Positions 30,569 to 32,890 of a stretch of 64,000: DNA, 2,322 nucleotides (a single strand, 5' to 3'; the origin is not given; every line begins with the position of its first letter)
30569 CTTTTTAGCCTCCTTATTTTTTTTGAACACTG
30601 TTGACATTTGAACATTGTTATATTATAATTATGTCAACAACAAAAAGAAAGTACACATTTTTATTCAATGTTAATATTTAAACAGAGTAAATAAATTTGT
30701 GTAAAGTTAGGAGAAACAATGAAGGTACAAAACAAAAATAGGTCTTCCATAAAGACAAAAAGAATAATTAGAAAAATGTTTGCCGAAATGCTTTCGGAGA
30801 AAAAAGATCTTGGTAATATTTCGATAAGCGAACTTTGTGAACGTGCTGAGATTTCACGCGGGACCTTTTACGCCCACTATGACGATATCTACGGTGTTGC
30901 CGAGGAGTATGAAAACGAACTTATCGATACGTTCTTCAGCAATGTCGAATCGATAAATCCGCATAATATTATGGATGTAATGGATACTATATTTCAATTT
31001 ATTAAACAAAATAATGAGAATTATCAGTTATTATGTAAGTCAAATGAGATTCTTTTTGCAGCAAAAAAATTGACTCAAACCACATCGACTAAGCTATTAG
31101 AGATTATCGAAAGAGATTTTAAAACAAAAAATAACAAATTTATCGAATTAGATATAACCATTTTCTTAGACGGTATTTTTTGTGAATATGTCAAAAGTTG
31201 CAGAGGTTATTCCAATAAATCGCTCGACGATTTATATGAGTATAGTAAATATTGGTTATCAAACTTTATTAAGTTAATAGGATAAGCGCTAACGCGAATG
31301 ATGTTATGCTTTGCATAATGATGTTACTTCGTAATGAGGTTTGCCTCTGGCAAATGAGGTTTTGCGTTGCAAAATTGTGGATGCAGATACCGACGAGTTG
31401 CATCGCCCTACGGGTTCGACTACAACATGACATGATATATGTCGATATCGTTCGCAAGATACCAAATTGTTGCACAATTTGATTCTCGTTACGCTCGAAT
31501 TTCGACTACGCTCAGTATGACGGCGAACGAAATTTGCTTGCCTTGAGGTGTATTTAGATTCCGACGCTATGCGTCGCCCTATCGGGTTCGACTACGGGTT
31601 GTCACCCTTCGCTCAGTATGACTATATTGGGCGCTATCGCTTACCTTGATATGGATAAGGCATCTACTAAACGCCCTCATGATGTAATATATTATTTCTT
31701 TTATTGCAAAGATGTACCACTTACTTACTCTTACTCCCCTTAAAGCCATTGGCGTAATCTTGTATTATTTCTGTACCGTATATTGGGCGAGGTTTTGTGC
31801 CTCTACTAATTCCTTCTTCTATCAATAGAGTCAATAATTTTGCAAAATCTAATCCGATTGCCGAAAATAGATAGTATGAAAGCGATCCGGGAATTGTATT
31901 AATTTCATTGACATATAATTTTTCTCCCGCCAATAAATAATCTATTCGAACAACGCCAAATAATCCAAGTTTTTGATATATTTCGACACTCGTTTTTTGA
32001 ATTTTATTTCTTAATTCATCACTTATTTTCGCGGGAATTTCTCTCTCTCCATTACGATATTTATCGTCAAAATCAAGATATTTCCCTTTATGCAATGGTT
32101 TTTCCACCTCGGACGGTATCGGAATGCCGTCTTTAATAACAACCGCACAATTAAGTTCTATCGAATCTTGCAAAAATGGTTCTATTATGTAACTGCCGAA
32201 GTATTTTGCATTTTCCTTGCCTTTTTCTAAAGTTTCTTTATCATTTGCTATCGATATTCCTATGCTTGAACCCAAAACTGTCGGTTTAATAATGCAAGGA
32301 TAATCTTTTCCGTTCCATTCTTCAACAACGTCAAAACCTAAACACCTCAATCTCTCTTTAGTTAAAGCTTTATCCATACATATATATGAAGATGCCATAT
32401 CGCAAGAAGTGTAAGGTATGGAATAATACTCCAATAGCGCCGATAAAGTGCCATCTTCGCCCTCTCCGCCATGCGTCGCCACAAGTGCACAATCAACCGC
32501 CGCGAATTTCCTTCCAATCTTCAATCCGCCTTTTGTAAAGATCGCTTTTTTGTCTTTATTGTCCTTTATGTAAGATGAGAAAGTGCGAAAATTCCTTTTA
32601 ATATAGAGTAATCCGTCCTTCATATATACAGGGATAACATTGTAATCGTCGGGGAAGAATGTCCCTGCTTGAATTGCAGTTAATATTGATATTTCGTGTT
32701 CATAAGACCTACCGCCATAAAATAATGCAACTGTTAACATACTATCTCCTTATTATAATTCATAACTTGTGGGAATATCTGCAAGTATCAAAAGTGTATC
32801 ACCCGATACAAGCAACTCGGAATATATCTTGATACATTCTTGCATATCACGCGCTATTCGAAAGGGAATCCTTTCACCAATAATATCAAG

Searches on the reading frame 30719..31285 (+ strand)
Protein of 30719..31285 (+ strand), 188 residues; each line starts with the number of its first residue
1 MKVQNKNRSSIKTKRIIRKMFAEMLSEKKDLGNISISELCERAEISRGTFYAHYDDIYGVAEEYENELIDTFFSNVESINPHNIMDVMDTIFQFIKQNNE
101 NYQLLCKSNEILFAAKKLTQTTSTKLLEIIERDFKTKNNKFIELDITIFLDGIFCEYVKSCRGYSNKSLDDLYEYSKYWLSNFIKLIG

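Call 9: search_protein_families(library=pfam, proteins=[window:30719-31285:+])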
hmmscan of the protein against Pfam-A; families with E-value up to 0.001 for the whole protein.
window:30719-31285:+ (188 aa): 3 families
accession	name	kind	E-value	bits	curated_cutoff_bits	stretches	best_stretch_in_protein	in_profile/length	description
PF00440.29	TetR_N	-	4.4e-05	23.6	24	1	22-62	5-45/47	Bacterial regulatory proteins, tetR family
PF13022.12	HTH_Tnp_1_2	-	0.00019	22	27.9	1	19-77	13-68/122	Helix-turn-helix of insertion element transposase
PF19776.5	DUF6262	-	0.00028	21.5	29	1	1-105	5-103/110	Family of unknown function (DUF6262)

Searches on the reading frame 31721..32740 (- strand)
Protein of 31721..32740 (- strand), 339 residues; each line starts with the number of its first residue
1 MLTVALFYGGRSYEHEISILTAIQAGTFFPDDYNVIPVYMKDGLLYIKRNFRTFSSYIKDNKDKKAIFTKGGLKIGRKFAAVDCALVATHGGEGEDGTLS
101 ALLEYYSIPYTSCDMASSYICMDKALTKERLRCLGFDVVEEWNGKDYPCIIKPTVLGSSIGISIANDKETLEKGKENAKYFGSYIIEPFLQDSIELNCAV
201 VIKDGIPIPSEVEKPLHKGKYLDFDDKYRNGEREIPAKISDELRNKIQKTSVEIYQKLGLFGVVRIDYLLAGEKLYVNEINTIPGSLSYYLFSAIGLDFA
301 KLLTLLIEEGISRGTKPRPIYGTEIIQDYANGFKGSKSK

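Call 9: search_protein_families(library=pfam, proteins=[window:31721-32740:-])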
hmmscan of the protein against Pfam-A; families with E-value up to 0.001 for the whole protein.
window:31721-32740:- (339 aa): 5 families
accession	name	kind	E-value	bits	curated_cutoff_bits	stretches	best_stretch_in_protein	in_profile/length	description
PF07478.18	Dala_Dala_lig_C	-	2.2e-30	106.1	24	1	145-308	35-204/204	D-ala D-ala ligase C-terminus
PF01820.27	Dala_Dala_lig_N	-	2.2e-19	70.6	34.6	1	4-113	2-121/121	D-ala D-ala ligase N-terminus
PF02655.19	ATP-grasp_3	-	4.7e-07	30.5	23.2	1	121-282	1-155/160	ATP-grasp domain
PF02222.28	ATP-grasp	-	1.9e-06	28.1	27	1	146-281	30-160/179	ATP-grasp domain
PF02786.22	CPSase_L_D2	-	5.9e-06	26.4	19.8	1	145-282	37-178/211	Carbamoyl-phosphate synthase L chain, ATP binding domain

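Call 26: find_encoding_contigs(protein=window:31721-32740:-, flank=4000, max_places=6)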
Protein window:31721-32740:- (339 aa): 1 contig read that carries it; 1 place shown.
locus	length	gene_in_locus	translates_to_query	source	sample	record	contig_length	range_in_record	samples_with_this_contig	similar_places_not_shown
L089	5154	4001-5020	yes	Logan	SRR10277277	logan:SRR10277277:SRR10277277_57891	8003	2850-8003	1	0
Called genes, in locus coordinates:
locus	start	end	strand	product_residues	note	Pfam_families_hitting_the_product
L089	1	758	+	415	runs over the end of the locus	PF12822:ECF_trnsprt, PF02367:TsaE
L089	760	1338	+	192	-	PF00814:TsaD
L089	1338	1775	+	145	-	PF13673:Acetyltransf_10, PF00583:Acetyltransf_1, PF13508:Acetyltransf_7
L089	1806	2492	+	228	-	PF00561:Abhydrolase_1, PF12146:Hydrolase_4, PF12697:Abhydrolase_6, PF20408:Abhydrolase_11 (faint), PF07819:PGAP1 (weak), PF08840:BAAT_C (weak), PF06342:DUF1057 (weak), PF00561:Abhydrolase_1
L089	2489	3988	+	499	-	PF08245:Mur_ligase_M, PF02875:Mur_ligase_C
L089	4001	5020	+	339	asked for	PF01820:Dala_Dala_lig_N, PF07478:Dala_Dala_lig_C, PF02655:ATP-grasp_3 (weak), PF02222:ATP-grasp (weak), PF02786:CPSase_L_D2 (faint)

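Call 68: find_homologous_proteins(query=window:31721-32740:-, max_evalue=1e-40)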
Query window:31721-32740:- (339 aa): 2357 proteins with E <= 1e-40 among 8000 candidates; the best 120 are listed.
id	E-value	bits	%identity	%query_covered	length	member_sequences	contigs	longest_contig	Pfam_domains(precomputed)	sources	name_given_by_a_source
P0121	1.3e-212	723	94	100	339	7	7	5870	PF01820.28,PF02786.23,PF02222.28,PF02655.20,PF07478.19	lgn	-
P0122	2.8e-180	617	79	100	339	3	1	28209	PF01820.28,PF02222.28,PF02655.20,PF07478.19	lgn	-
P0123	5.5e-178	609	77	100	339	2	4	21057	PF01820.28,PF02786.23,PF02222.28,PF02655.20,PF07478.19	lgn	-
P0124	3.7e-146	505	67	100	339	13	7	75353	PF01820.28,PF02222.28,PF02655.20,PF07478.19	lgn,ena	-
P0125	4.9e-142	491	65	100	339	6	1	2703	PF01820.28,PF02222.28,PF07478.19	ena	-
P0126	5.4e-137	474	63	100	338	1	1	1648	PF01820.28,PF02222.28,PF07478.19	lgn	-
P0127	2.1e-136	472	63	100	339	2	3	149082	PF01820.28,PF13535.12,PF02222.28,PF07478.19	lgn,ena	-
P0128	2.3e-135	469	62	100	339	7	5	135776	PF01820.28,PF13535.12,PF02222.28,PF07478.19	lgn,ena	-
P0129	4.8e-135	468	61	100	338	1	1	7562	PF01820.28,PF02222.28,PF07478.19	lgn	-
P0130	9.7e-135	467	62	100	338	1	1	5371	PF01820.28,PF02222.28,PF07478.19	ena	-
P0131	9.9e-135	467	62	100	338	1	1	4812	PF01820.28,PF02222.28,PF02655.20,PF07478.19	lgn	-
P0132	8.8e-134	464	62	99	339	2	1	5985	PF01820.28,PF02222.28,PF07478.19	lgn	-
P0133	3.2e-133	462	62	100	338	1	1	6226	PF01820.28,PF02222.28,PF07478.19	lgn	-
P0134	8.0e-105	369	53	100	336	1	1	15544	PF01820.28,PF02222.28,PF02655.20,PF07478.19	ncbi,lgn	-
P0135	1.4e-103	365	52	100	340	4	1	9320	PF01820.28,PF07478.19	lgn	-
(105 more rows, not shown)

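Call 69: find_encoding_contigs(protein=P0121, flank=5000, max_places=4)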
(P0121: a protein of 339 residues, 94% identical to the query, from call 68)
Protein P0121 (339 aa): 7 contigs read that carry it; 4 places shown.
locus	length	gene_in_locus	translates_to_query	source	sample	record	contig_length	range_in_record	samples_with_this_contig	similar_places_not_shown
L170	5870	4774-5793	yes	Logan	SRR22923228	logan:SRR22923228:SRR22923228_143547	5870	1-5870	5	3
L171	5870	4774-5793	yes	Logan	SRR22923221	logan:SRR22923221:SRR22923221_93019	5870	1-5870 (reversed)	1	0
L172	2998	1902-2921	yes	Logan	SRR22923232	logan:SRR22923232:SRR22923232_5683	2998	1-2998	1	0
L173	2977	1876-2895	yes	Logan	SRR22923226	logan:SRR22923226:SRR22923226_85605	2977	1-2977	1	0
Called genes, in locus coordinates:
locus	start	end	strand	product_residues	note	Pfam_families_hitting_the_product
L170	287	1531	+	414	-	PF12822:ECF_trnsprt, PF02367:TsaE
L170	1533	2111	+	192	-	PF00814:TsaD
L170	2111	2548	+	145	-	PF13673:Acetyltransf_10, PF00583:Acetyltransf_1, PF13508:Acetyltransf_7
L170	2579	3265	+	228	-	PF00561:Abhydrolase_1, PF12146:Hydrolase_4, PF12697:Abhydrolase_6, PF20408:Abhydrolase_11 (weak), PF07819:PGAP1 (weak), PF08840:BAAT_C (weak), PF06342:DUF1057 (weak), PF00561:Abhydrolase_1 (weak)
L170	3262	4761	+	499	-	PF08245:Mur_ligase_M, PF02875:Mur_ligase_C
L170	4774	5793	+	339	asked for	PF01820:Dala_Dala_lig_N, PF02655:ATP-grasp_3 (weak), PF07478:Dala_Dala_lig_C, PF02222:ATP-grasp (weak), PF02786:CPSase_L_D2 (weak)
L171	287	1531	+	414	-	PF12822:ECF_trnsprt, PF02367:TsaE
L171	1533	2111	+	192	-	PF00814:TsaD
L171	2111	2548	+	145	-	PF13673:Acetyltransf_10, PF00583:Acetyltransf_1, PF13508:Acetyltransf_7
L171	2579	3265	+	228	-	PF00561:Abhydrolase_1, PF12146:Hydrolase_4, PF12697:Abhydrolase_6, PF20408:Abhydrolase_11 (weak), PF07819:PGAP1 (weak), PF08840:BAAT_C (weak), PF06342:DUF1057 (weak), PF00561:Abhydrolase_1 (weak)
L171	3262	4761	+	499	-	PF08245:Mur_ligase_M, PF02875:Mur_ligase_C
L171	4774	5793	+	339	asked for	PF01820:Dala_Dala_lig_N, PF02655:ATP-grasp_3 (weak), PF07478:Dala_Dala_lig_C, PF02222:ATP-grasp (weak), PF02786:CPSase_L_D2 (weak)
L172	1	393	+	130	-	?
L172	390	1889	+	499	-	PF08245:Mur_ligase_M, PF02875:Mur_ligase_C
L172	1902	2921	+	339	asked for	PF01820:Dala_Dala_lig_N, PF02655:ATP-grasp_3 (weak), PF07478:Dala_Dala_lig_C, PF02222:ATP-grasp (weak), PF02786:CPSase_L_D2 (weak)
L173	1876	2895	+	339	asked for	PF01820:Dala_Dala_lig_N, PF02655:ATP-grasp_3 (weak), PF07478:Dala_Dala_lig_C, PF02222:ATP-grasp (weak), PF02786:CPSase_L_D2 (weak)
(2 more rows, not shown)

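Call 70: find_encoding_contigs(protein=P0122, flank=6000, max_places=2)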
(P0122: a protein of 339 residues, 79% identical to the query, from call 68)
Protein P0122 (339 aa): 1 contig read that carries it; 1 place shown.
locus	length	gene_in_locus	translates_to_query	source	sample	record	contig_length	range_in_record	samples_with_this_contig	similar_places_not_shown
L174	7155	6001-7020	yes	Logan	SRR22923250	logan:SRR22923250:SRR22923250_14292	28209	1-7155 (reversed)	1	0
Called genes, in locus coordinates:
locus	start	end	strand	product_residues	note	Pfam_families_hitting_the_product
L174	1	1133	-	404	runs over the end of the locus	PF00465:Fe-ADH, PF13685:Fe-ADH_2, PF25137:ADH_Fe_C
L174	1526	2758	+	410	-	PF12822:ECF_trnsprt, PF02367:TsaE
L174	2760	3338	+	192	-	PF00814:TsaD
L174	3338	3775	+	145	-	PF13673:Acetyltransf_10, PF00583:Acetyltransf_1, PF13508:Acetyltransf_7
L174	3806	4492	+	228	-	PF00561:Abhydrolase_1, PF12146:Hydrolase_4 (weak), PF12697:Abhydrolase_6, PF20408:Abhydrolase_11 (faint), PF07819:PGAP1 (weak), PF08840:BAAT_C (weak), PF06342:DUF1057 (weak), PF00561:Abhydrolase_1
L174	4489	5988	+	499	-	PF08245:Mur_ligase_M, PF02875:Mur_ligase_C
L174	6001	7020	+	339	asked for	PF01820:Dala_Dala_lig_N, PF02655:ATP-grasp_3 (faint), PF07478:Dala_Dala_lig_C, PF02222:ATP-grasp (weak)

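Call 71: find_encoding_contigs(protein=P0123, flank=6000, max_places=2)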
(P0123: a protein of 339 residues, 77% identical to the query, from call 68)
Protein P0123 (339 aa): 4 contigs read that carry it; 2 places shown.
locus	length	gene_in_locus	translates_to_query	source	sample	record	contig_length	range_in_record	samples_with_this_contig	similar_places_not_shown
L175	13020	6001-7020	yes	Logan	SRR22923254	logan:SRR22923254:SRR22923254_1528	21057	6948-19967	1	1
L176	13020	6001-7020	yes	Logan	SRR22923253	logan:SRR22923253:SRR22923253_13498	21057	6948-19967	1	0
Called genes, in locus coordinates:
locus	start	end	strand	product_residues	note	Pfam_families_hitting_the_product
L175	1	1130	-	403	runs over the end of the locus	PF00465:Fe-ADH, PF13685:Fe-ADH_2, PF25137:ADH_Fe_C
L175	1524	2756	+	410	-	PF12822:ECF_trnsprt, PF02367:TsaE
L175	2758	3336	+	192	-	PF00814:TsaD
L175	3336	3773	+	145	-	PF13673:Acetyltransf_10, PF00583:Acetyltransf_1, PF13508:Acetyltransf_7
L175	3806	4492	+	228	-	PF00561:Abhydrolase_1, PF12146:Hydrolase_4, PF12697:Abhydrolase_6, PF20408:Abhydrolase_11 (faint), PF07819:PGAP1 (weak), PF08840:BAAT_C (weak), PF06342:DUF1057 (weak), PF00561:Abhydrolase_1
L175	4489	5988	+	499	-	PF08245:Mur_ligase_M, PF02875:Mur_ligase_C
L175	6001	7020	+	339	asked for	PF01820:Dala_Dala_lig_N, PF02222:ATP-grasp (weak), PF02655:ATP-grasp_3 (weak), PF02786:CPSase_L_D2 (faint), PF07478:Dala_Dala_lig_C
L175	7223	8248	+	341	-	PF00005:ABC_tran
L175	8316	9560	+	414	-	PF03572:Peptidase_S41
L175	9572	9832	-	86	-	-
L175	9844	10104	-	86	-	-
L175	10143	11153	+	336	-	-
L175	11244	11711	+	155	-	PF07963:N_methyl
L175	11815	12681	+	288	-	PF02645:DegV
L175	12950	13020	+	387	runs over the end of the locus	?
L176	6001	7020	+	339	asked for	PF01820:Dala_Dala_lig_N, PF02222:ATP-grasp (weak), PF02655:ATP-grasp_3 (weak), PF02786:CPSase_L_D2 (faint), PF07478:Dala_Dala_lig_C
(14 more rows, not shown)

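Call 74: find_encoding_contigs(protein=P0124, flank=10000, max_places=1)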
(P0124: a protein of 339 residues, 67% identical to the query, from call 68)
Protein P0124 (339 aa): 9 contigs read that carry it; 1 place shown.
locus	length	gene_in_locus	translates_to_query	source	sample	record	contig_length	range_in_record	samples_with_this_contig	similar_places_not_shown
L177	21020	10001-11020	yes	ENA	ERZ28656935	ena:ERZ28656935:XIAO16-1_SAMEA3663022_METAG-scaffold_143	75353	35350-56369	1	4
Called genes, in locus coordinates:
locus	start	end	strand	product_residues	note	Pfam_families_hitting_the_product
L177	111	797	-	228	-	-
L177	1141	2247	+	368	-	PF01467:CTP_transf_like, PF01966:HD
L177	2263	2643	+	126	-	PF02410:RsfS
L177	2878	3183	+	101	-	-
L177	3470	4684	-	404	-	PF00465:Fe-ADH, PF13685:Fe-ADH_2, PF25137:ADH_Fe_C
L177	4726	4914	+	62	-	-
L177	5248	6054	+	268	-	PF12822:ECF_trnsprt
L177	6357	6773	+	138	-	PF02367:TsaE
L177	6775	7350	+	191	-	PF00814:TsaD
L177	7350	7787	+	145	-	PF13673:Acetyltransf_10, PF00583:Acetyltransf_1, PF13302:Acetyltransf_3 (weak), PF13508:Acetyltransf_7, PF08445:FR47 (weak), PF13527:Acetyltransf_9 (weak)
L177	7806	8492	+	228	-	PF00561:Abhydrolase_1, PF12697:Abhydrolase_6, PF12146:Hydrolase_4 (faint), PF00561:Abhydrolase_1 (weak)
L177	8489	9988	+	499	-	PF08245:Mur_ligase_M, PF02875:Mur_ligase_C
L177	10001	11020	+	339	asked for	PF01820:Dala_Dala_lig_N, PF02655:ATP-grasp_3 (weak), PF07478:Dala_Dala_lig_C, PF02222:ATP-grasp (weak)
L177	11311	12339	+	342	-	PF13476:AAA_23 (weak), PF00005:ABC_tran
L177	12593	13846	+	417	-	PF03572:Peptidase_S41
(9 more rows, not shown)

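Call 75: find_encoding_contigs(protein=P0127, flank=10000, max_places=1)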
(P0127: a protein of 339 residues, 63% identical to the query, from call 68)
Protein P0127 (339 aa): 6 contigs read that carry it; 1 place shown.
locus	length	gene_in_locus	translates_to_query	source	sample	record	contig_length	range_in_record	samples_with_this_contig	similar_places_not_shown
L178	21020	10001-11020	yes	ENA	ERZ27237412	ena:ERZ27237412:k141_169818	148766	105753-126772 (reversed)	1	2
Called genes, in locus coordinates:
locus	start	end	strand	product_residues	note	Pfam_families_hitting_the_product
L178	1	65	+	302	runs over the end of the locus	PF02616:SMC_ScpA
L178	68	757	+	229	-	PF04079:SMC_ScpB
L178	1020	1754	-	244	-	-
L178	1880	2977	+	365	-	PF01467:CTP_transf_like, PF01966:HD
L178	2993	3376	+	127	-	PF02410:RsfS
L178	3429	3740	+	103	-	-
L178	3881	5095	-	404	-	PF00465:Fe-ADH, PF13685:Fe-ADH_2, PF25137:ADH_Fe_C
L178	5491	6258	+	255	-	-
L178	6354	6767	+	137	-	PF02367:TsaE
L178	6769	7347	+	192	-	PF00814:TsaD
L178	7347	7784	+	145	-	PF13673:Acetyltransf_10, PF00583:Acetyltransf_1, PF13302:Acetyltransf_3 (weak), PF13508:Acetyltransf_7, PF08445:FR47 (weak)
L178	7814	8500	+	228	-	PF00561:Abhydrolase_1, PF12146:Hydrolase_4 (weak), PF12697:Abhydrolase_6, PF20408:Abhydrolase_11 (faint), PF12695:Abhydrolase_5 (faint), PF08840:BAAT_C (weak), PF06342:DUF1057 (weak), PF00561:Abhydrolase_1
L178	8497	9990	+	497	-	PF08245:Mur_ligase_M, PF02875:Mur_ligase_C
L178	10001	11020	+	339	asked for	PF01820:Dala_Dala_lig_N, PF02222:ATP-grasp, PF07478:Dala_Dala_lig_C, PF13535:ATP-grasp_4 (faint)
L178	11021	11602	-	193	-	PF12917:YfbR-like, PF13023:HD_3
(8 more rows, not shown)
